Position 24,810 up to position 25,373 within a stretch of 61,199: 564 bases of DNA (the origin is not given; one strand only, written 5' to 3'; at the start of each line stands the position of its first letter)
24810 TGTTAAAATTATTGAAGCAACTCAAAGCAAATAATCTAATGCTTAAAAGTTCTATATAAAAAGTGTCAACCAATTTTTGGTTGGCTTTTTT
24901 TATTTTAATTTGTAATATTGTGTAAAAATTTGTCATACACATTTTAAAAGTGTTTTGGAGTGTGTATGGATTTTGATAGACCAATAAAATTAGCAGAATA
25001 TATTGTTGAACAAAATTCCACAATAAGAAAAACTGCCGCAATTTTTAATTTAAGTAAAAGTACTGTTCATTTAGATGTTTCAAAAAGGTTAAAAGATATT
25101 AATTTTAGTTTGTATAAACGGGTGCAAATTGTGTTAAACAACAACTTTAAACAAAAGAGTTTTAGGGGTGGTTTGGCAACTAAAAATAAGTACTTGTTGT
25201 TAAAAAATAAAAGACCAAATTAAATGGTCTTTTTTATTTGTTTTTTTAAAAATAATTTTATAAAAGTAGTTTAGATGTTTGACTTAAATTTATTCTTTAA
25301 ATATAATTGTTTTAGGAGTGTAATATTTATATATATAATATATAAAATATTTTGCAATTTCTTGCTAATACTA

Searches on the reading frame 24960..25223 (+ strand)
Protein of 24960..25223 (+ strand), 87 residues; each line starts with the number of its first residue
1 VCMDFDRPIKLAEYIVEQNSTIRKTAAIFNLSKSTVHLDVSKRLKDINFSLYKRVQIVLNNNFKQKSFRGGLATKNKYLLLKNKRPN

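Call 92: search_protein_families(library=pfam, proteins=[window:24960-25220:+], max_evalue=0.001)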
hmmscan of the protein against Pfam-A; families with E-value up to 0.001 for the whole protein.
window:24960-25220:+ (87 aa): 1 family
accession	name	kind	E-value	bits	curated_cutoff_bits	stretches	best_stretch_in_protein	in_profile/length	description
PF12116.14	SpoIIID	-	7.4e-26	90.5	27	1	6-79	6-79/82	Stage III sporulation protein D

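Call 102: find_encoding_contigs(protein=window:24960-25223:+, flank=10000, max_places=5)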
Protein window:24960-25223:+ (87 aa): no gene with exactly this product is on record in the collection.
